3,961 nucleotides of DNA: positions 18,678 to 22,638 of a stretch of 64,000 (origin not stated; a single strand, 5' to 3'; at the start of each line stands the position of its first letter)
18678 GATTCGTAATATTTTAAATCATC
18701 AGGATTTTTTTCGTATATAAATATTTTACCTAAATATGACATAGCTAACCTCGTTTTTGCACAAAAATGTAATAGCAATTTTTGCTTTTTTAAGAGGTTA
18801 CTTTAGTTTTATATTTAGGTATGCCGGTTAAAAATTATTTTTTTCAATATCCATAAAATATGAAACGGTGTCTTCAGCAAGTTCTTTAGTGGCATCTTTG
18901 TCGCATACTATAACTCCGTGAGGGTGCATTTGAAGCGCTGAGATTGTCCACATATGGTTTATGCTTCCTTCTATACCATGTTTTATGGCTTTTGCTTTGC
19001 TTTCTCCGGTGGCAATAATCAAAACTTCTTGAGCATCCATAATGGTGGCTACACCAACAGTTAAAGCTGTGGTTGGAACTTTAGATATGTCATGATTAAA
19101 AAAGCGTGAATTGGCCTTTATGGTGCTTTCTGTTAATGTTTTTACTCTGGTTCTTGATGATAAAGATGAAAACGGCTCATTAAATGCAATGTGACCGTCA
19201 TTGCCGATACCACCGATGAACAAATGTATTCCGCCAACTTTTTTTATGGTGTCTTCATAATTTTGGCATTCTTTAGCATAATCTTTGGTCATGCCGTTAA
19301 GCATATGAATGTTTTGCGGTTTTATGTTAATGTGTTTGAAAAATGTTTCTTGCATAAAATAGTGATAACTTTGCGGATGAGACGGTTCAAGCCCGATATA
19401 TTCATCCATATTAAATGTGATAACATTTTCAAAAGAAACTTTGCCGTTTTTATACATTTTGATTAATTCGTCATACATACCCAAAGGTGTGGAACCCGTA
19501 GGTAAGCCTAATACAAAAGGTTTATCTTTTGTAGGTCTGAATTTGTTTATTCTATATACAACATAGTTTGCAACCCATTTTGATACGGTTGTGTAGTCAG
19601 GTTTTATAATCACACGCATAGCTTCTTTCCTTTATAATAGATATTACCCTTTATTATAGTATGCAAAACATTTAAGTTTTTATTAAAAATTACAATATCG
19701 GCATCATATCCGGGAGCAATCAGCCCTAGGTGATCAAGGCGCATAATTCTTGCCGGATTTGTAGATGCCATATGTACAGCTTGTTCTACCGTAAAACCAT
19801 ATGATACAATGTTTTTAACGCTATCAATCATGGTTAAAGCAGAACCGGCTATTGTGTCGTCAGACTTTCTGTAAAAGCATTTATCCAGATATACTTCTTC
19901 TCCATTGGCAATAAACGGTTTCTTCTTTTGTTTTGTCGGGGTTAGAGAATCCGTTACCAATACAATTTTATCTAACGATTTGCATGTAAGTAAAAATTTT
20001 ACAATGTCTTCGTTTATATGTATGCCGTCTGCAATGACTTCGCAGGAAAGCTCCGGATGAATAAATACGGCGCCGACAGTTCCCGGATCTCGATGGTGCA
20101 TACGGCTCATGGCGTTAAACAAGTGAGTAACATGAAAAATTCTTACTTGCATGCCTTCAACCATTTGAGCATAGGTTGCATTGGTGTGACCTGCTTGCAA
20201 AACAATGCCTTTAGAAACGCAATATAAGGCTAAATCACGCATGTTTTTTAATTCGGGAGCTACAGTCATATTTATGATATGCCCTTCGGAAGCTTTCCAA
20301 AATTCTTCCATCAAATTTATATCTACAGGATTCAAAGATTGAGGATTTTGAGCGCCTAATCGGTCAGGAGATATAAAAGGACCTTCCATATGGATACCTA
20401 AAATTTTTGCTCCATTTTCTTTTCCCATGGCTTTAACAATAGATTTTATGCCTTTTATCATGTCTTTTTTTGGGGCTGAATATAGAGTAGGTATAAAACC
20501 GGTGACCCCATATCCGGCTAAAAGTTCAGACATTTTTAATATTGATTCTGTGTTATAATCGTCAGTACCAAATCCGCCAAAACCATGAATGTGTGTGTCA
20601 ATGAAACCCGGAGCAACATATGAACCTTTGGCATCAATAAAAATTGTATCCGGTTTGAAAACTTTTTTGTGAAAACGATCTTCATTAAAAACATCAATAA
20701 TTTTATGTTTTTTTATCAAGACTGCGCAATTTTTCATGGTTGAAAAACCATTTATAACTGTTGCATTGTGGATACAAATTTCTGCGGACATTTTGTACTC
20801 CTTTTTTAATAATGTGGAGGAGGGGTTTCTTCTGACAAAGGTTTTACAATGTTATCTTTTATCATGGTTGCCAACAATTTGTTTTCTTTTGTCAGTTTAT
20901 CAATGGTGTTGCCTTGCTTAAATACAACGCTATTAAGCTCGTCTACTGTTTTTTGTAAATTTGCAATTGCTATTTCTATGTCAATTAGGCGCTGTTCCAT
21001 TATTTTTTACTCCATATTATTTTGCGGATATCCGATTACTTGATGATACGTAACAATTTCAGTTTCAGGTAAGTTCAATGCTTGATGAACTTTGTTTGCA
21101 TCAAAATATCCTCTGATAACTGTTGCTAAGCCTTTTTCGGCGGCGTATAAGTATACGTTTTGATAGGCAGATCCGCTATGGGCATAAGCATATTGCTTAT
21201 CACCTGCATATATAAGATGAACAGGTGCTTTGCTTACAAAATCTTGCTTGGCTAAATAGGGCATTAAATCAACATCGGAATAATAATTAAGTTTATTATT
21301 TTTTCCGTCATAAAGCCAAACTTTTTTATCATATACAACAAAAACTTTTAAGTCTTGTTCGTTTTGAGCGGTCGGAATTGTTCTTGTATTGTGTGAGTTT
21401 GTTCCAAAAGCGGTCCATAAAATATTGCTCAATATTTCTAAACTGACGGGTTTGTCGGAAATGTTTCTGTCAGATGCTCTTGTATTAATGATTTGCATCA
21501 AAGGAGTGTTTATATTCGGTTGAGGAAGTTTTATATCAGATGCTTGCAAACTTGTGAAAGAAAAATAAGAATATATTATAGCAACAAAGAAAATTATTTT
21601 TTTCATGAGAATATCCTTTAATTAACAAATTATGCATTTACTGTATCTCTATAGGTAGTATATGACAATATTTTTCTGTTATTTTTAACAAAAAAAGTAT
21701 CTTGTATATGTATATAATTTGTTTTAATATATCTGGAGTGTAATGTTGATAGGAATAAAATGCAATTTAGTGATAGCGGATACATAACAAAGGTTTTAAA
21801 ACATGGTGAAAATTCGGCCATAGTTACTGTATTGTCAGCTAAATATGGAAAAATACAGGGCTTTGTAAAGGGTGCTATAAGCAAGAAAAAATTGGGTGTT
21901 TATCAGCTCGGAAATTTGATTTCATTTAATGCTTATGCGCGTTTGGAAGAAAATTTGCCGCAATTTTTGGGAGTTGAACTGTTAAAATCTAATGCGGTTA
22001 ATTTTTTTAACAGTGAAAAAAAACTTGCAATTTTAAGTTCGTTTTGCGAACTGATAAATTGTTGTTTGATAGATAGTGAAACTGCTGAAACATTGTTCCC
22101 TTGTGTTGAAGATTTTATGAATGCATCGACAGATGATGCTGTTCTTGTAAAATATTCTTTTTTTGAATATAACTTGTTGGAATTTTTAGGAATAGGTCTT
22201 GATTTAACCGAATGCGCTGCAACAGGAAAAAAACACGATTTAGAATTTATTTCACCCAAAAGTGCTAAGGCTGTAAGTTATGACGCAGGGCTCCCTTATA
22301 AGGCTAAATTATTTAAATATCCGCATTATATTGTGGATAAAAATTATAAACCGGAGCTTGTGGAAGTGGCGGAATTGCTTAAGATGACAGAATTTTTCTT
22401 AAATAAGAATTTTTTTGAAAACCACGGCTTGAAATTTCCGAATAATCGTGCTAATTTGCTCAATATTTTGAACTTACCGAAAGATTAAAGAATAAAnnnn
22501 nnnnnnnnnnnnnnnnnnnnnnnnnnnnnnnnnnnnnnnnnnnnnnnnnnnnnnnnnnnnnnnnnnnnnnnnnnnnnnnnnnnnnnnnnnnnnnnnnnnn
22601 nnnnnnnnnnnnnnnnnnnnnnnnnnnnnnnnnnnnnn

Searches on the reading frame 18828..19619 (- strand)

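Call 81: search_protein_families(library=pfam, proteins=[window:18828-19619:-], max_evalue=0.00001)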
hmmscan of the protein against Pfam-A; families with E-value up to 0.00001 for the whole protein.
window:18828-19619:- (263 aa): 1 family
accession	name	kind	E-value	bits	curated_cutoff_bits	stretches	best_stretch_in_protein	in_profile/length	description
PF01182.26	Glucosamine_iso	-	2.1e-21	77.2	27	1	11-228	5-215/225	Glucosamine-6-phosphate isomerases/6-phosphogluconolactonase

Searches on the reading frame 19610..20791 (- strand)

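Call 81: search_protein_families(library=pfam, proteins=[window:19610-20791:-], max_evalue=0.00001)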
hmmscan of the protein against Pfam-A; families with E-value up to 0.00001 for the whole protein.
window:19610-20791:- (393 aa): 2 families
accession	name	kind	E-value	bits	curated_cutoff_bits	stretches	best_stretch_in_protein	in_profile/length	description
PF01979.26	Amidohydro_1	-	4.4e-38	131.8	25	1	58-384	1-344/345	Amidohydrolase family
PF07969.17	Amidohydro_3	-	6.3e-18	65.9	29.7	2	333-373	407-448/472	Amidohydrolase family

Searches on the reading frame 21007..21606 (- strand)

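Call 81: search_protein_families(library=pfam, proteins=[window:21007-21606:-], max_evalue=0.00001)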
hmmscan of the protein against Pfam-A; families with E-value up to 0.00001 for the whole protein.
window:21007-21606:- (199 aa): 1 family
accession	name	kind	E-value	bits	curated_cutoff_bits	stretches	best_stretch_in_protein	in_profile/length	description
PF00881.29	Nitroreductase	-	5.1e-20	72.8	23.5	1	40-193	1-167/167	Nitroreductase family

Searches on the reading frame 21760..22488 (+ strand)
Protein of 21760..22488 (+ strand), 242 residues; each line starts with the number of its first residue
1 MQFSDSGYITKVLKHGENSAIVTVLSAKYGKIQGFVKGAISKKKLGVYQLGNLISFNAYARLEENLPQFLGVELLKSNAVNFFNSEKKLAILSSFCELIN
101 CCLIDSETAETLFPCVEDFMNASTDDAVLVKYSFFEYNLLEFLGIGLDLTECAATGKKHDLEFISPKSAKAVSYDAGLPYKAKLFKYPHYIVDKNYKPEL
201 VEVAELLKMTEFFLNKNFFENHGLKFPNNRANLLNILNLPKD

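Call 81: search_protein_families(library=pfam, proteins=[window:21760-22488:+], max_evalue=0.00001)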
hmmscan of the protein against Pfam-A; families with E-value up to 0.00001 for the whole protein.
window:21760-22488:+ (242 aa): 2 families
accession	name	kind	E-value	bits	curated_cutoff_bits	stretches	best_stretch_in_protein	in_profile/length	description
PF11967.14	RecO_N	-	9.2e-15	54.9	27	1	1-77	1-79/80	Recombination protein O N terminal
PF02565.21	RecO_C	-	1.7e-12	47.8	22.1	1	88-215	6-146/157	Recombination protein O C terminal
